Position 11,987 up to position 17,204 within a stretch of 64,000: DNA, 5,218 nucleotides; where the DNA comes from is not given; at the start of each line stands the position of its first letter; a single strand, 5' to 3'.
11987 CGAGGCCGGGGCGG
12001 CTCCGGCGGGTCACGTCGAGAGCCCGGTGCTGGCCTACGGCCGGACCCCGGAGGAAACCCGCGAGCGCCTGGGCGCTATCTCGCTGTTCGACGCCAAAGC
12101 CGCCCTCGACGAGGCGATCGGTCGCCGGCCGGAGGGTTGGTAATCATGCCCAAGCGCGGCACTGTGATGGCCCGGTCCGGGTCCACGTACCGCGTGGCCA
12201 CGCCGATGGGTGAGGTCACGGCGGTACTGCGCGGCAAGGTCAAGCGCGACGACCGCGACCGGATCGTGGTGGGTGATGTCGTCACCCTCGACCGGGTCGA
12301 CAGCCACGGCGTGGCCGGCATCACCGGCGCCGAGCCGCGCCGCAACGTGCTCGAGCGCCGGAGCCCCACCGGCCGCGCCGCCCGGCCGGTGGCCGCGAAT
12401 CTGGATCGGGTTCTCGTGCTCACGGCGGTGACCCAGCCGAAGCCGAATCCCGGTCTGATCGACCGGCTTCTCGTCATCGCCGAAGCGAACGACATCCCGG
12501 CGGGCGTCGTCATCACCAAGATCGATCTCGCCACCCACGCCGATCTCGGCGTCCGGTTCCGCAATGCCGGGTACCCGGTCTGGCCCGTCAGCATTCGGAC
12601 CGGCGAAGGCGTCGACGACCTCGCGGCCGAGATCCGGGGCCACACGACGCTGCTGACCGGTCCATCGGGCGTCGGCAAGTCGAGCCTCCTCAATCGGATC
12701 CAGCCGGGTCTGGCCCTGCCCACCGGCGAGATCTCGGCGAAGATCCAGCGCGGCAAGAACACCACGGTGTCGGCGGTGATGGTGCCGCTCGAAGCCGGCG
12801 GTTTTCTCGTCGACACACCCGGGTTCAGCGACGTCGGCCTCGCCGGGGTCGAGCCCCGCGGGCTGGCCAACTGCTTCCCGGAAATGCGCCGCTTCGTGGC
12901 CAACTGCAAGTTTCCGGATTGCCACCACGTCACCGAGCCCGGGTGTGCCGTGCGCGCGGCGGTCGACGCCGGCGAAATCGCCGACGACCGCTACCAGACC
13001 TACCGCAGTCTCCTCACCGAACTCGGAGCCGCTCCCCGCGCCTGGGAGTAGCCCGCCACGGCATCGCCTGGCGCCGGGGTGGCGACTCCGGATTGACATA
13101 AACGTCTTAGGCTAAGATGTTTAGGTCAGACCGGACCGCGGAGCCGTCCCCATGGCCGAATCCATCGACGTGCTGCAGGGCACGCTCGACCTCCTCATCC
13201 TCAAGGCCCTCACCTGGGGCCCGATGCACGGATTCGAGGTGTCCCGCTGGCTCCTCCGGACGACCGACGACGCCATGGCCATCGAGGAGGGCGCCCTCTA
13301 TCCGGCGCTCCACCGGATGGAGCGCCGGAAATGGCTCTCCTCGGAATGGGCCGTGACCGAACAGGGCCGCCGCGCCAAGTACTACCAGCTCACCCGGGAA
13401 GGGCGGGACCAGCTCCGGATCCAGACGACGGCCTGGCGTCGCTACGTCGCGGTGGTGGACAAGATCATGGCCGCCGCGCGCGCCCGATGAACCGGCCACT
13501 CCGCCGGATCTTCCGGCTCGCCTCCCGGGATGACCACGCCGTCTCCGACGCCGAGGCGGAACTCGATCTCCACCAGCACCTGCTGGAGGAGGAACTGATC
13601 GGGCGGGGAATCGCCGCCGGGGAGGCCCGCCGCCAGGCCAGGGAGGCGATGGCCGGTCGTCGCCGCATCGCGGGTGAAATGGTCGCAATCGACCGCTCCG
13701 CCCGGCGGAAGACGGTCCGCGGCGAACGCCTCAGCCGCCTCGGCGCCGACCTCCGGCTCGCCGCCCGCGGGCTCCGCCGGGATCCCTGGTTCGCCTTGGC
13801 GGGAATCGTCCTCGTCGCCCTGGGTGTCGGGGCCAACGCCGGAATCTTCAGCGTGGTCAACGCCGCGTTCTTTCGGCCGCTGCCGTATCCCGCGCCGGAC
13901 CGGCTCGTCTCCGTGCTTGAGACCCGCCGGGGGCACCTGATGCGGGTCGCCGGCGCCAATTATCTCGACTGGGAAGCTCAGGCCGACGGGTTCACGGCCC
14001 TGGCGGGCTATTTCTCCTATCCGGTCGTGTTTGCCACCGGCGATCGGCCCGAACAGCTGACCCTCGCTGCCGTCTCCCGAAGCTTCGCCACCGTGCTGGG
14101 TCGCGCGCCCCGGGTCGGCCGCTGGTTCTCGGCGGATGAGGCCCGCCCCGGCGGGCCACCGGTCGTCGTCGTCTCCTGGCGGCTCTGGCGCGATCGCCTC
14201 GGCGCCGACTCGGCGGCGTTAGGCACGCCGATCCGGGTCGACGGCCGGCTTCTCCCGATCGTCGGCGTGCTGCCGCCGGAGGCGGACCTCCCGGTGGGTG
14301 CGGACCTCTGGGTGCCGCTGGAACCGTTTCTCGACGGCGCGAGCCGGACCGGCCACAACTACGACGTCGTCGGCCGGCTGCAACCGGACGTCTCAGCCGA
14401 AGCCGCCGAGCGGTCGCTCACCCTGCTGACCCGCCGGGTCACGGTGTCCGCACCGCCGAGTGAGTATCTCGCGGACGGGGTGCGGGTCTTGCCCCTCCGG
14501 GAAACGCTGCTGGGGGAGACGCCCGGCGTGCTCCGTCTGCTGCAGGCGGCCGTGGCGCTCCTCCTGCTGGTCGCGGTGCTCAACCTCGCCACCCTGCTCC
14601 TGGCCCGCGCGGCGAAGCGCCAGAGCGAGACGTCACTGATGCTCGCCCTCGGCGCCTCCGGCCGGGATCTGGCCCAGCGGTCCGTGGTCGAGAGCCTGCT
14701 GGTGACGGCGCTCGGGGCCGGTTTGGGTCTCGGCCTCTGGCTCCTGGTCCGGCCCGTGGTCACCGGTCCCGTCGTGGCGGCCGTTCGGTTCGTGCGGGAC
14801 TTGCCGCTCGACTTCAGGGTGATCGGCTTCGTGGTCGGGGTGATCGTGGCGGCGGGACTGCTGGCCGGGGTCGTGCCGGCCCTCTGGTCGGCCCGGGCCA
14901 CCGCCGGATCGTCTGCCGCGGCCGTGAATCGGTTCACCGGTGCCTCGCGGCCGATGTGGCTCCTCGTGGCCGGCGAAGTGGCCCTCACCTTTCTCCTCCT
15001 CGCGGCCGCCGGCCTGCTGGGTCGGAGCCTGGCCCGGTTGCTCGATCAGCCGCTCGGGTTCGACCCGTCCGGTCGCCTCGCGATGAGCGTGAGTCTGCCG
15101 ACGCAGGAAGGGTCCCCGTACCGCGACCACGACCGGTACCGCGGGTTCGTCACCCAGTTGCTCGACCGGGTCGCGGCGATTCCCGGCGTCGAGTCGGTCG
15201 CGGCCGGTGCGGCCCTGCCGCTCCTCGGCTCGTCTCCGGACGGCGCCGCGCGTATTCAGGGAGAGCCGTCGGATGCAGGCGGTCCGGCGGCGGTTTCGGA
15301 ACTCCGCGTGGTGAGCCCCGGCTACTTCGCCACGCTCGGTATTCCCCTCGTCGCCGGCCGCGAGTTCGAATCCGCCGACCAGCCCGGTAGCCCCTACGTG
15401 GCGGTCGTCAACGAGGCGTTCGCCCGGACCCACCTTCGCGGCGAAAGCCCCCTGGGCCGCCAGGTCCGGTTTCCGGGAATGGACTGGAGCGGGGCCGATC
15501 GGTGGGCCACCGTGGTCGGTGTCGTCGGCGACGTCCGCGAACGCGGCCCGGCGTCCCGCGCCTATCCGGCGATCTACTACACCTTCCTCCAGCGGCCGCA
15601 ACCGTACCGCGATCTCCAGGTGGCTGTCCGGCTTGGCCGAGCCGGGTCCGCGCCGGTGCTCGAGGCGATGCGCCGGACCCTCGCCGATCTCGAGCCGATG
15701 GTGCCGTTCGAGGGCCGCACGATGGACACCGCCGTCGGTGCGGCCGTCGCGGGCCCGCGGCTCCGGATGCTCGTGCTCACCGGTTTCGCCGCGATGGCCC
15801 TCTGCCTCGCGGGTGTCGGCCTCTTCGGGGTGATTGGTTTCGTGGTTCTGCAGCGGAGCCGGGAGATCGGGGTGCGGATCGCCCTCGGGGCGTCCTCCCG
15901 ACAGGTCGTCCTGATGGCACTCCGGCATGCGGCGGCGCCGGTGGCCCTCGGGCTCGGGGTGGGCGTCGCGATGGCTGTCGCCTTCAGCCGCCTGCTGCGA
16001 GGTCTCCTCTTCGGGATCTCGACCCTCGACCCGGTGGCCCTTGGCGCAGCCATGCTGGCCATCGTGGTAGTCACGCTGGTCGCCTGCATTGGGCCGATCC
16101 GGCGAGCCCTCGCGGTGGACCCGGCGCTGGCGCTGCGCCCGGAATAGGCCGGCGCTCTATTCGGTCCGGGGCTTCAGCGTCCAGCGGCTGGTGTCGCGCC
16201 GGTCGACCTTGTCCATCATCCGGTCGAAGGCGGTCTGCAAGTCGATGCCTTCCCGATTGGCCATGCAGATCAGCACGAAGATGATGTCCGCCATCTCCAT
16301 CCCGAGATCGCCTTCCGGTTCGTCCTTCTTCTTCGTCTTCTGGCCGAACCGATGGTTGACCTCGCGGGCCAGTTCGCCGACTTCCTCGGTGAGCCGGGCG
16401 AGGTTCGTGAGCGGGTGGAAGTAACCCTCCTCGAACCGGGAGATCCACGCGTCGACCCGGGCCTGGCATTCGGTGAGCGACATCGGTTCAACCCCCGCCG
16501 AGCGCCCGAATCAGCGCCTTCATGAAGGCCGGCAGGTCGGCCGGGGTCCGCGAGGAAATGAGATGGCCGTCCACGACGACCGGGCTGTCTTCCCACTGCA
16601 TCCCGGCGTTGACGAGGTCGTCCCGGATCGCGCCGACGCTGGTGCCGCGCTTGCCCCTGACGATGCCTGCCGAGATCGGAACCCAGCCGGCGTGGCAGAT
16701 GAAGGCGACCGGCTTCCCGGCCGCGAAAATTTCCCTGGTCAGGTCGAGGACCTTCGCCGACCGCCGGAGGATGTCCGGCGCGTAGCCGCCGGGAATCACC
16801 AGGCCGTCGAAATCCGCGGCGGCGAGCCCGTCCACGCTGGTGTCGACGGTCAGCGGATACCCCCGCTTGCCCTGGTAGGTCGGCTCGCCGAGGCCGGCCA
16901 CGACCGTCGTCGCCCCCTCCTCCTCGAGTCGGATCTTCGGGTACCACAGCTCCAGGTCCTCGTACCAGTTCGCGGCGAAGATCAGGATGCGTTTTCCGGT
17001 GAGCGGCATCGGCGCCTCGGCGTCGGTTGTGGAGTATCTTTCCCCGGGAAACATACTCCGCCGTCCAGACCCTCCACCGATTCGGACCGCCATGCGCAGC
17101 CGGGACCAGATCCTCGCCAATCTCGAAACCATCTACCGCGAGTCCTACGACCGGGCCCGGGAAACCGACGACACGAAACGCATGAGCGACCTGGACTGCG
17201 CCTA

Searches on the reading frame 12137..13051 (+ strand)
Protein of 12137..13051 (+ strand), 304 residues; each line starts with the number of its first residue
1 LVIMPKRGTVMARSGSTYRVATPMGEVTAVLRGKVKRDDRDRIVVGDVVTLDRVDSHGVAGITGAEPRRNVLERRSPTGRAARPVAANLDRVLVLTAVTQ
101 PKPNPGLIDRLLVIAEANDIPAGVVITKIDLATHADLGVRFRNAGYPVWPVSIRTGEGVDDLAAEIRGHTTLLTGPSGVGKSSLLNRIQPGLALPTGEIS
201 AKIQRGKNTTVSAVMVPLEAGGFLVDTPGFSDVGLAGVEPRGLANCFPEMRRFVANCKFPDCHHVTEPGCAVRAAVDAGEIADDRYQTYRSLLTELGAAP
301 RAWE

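Call 57: search_protein_families(library=pfam, proteins=[window:12137-13051:+], max_evalue=0.0001)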
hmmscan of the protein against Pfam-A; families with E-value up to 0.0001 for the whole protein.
window:12137-13051:+ (304 aa): 2 families
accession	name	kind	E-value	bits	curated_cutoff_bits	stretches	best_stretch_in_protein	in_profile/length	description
PF03193.22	RsgA_GTPase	-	3e-49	167.6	30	1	66-235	2-173/174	RsgA GTPase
PF01926.29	MMR_HSR1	-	2e-05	25.1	21.9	1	172-233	3-57/113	50S ribosome-binding GTPase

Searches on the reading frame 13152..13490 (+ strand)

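Call 57: search_protein_families(library=pfam, proteins=[window:13152-13490:+], max_evalue=0.0001)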
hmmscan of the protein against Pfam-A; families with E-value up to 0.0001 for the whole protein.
window:13152-13490:+ (112 aa): 1 family
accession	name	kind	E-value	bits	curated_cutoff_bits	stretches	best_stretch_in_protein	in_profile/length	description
PF03551.20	PadR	-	1.8e-19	70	27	1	16-89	1-74/75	Transcriptional regulator PadR-like family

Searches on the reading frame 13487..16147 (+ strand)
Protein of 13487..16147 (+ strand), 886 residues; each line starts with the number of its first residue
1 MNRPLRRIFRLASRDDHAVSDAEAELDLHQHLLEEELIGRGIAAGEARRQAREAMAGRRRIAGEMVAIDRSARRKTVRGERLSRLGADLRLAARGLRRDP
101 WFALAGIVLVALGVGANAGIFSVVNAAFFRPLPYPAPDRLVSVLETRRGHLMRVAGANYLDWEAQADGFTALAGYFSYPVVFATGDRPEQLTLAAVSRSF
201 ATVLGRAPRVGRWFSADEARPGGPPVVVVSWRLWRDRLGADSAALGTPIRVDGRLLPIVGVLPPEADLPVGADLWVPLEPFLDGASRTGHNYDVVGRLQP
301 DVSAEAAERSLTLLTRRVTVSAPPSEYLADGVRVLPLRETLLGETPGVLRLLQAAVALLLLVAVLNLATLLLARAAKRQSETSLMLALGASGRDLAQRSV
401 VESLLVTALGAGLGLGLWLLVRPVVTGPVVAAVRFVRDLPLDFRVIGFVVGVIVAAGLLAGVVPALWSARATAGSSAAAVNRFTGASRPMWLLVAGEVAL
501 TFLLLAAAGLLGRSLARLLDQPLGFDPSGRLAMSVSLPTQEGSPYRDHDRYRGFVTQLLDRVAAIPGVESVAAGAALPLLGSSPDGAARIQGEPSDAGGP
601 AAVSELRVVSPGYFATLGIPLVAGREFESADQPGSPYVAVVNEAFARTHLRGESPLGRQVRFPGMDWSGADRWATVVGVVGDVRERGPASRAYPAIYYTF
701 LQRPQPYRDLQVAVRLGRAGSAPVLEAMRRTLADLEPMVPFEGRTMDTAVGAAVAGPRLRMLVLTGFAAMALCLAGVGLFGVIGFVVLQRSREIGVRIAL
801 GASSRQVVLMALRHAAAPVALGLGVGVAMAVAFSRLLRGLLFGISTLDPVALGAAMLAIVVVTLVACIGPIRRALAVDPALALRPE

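Call 57: search_protein_families(library=pfam, proteins=[window:13487-16147:+], max_evalue=0.0001)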
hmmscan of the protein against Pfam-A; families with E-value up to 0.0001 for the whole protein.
window:13487-16147:+ (886 aa): 2 families
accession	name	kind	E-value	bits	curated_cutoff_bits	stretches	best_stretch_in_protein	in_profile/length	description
PF12704.14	MacB_PCD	-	2e-31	110.3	27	2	110-312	8-205/207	MacB-like periplasmic core domain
PF02687.27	FtsX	-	4.5e-20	72.3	25.5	2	767-877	3-118/120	FtsX-like permease C-terminal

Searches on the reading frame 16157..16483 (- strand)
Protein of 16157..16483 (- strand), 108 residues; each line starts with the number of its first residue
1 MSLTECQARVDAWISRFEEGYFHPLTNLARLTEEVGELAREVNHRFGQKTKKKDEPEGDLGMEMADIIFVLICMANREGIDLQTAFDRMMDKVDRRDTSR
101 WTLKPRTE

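Call 57: search_protein_families(library=pfam, proteins=[window:16157-16483:-], max_evalue=0.0001)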
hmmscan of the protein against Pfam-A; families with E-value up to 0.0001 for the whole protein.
window:16157-16483:- (108 aa): 1 family
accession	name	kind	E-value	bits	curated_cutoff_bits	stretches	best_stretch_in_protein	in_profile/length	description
PF03819.22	MazG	-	4.1e-15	56.2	22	1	23-100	2-73/74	MazG nucleotide pyrophosphohydrolase domain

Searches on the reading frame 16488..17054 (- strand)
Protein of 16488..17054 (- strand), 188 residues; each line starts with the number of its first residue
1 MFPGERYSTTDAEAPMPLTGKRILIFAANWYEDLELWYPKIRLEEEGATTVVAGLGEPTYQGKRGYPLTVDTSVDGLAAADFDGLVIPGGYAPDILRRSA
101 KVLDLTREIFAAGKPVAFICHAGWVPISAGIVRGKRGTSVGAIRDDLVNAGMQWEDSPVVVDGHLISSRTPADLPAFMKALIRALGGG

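Call 58: search_protein_families(library=pfam, proteins=[window:16488-17054:-], max_evalue=0.0001)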
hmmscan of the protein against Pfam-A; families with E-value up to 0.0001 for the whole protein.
window:16488-17054:- (188 aa): 1 family
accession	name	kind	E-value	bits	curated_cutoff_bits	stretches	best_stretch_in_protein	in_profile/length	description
PF01965.30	DJ-1_PfpI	-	1.7e-46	158.5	26.6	1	21-183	1-164/165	DJ-1/PfpI family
